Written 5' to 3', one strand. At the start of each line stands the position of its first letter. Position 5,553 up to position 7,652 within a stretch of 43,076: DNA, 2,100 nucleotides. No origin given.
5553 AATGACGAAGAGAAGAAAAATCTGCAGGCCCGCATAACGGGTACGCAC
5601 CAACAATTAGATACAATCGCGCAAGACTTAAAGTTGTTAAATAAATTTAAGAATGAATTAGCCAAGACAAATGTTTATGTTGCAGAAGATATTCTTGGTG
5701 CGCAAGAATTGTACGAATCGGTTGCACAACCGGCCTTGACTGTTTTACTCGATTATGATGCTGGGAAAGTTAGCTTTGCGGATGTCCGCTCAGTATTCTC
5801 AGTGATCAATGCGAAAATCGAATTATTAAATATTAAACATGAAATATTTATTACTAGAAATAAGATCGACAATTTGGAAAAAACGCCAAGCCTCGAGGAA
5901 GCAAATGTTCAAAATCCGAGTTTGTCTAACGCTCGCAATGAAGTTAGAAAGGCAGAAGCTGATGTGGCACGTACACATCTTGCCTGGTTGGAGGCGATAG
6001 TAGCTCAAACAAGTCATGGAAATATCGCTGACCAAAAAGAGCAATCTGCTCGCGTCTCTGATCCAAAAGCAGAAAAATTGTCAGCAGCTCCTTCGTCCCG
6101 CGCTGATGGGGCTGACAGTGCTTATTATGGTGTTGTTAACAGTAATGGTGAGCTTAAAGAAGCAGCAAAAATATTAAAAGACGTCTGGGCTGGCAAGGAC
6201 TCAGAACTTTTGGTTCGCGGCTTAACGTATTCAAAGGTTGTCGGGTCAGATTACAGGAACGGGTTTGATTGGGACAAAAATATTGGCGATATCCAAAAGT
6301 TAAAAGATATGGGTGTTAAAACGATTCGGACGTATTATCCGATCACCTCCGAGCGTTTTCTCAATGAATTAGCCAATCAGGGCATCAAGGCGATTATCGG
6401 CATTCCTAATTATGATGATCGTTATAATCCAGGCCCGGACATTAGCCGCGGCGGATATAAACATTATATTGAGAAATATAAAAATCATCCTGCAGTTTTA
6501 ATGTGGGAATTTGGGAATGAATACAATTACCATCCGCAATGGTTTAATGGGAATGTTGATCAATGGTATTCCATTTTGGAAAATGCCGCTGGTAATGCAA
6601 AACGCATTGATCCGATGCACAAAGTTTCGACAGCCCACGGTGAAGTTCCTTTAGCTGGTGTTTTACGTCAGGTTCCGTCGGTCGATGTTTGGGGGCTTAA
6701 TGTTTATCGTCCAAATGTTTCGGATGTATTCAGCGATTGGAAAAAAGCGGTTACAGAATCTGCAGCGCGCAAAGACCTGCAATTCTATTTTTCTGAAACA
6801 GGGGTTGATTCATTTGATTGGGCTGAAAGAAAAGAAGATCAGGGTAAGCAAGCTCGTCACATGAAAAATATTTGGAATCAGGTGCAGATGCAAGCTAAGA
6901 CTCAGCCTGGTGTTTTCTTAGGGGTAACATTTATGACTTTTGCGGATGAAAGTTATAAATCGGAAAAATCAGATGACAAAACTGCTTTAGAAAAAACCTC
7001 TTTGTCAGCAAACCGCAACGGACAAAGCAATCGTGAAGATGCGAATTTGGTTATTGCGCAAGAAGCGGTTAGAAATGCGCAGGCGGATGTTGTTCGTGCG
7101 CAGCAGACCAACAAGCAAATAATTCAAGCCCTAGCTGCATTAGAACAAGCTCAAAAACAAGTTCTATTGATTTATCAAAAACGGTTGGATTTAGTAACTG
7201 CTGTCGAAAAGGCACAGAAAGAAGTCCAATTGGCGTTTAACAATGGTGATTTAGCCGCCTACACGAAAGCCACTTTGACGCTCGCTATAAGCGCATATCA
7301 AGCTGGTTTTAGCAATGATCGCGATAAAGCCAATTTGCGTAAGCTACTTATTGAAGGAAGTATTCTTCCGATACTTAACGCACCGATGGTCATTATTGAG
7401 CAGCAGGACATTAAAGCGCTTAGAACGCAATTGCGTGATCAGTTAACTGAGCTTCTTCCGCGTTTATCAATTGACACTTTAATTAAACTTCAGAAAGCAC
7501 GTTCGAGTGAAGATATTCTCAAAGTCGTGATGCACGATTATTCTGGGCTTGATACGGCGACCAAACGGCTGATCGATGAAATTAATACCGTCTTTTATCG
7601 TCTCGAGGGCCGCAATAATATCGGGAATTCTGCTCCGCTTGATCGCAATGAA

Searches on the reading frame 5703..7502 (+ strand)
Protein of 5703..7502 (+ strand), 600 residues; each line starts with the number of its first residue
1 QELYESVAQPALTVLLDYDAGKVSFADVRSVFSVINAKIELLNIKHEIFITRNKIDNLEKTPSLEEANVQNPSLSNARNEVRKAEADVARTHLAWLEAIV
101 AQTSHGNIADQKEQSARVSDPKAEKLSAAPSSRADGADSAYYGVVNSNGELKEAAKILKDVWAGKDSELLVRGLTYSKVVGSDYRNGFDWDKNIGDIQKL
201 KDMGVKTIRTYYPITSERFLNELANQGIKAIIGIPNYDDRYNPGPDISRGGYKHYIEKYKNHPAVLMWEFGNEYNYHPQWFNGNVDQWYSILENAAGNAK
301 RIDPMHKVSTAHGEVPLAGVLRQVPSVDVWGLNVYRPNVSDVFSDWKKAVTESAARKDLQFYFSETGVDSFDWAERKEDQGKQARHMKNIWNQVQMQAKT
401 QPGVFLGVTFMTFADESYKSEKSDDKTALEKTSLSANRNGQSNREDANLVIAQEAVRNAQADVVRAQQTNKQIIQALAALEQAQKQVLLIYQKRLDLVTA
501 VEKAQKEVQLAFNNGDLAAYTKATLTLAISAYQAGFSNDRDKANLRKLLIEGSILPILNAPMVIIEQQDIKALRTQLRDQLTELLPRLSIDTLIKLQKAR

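Call 62: search_protein_families(library=pfam, proteins=[window:5703-7502:+], max_evalue=10)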
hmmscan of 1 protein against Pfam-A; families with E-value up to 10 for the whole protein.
window:5703-7502:+ (600 aa): 2 families
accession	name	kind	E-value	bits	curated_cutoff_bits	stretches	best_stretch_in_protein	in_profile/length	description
PF02836.23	Glyco_hydro_2_C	-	0.0004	20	21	1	254-276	116-138/302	Glycosyl hydrolases family 2, TIM barrel domain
PF18645.6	DUF5631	-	0.091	13.6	25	1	34-98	35-95/96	Family of unknown function (DUF5631)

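Call 63: search_solved_structures(query=window:5703-7502:+, max_evalue=1)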
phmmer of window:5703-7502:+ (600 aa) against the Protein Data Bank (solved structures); distinct sequences matched with E-value up to 1: 21.
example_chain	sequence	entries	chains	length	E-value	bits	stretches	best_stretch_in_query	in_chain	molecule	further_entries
9oro_A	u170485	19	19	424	9.9e-08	34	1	197-336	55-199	Glycoside hydrolase family 158 | GH158(Pro)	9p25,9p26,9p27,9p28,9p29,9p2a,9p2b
6pal_A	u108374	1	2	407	7.5e-07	31.1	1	175-338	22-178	Uncharacterized protein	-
6d7j_A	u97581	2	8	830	0.0018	20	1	195-372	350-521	Beta-Glucuronidase | Glycosyl hydrolase family 2, TIM barrel domain protein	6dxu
5z3k_A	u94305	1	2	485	0.0031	19.2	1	263-310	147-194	glucosidase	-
1bhg_A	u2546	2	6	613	0.0059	18.3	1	182-311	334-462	BETA-GLUCURONIDASE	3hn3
7cwd_A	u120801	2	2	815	0.0089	17.7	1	197-274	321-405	beta-glalactosidase | beta-galactosidase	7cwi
3gm8_A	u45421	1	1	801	0.025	16.2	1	198-275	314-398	Glycoside hydrolase family 2, candidate beta-glycosidase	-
6u7i_A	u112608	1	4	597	0.029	16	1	185-295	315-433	Beta-glucuronidase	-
5t98_A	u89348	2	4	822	0.043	15.4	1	197-337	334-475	Glycoside Hydrolase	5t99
3azr_A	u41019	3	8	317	0.069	14.7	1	218-315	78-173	Endoglucanase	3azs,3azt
3amc_A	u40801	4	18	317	0.073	14.7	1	218-315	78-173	Endoglucanase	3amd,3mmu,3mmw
8dhl_A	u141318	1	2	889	0.096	14.3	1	184-351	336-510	Glycosyl hydrolase family 2, sugar binding domain protein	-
6d1p_A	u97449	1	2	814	0.1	14.2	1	252-309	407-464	Glycosyl hydrolases family 2, sugar binding domain protein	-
4jkk_A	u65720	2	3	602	0.11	14.1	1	187-277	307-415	Beta-glucuronidase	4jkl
9ta3_A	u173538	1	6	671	0.15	13.7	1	254-278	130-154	Beta-galactosidase LacZ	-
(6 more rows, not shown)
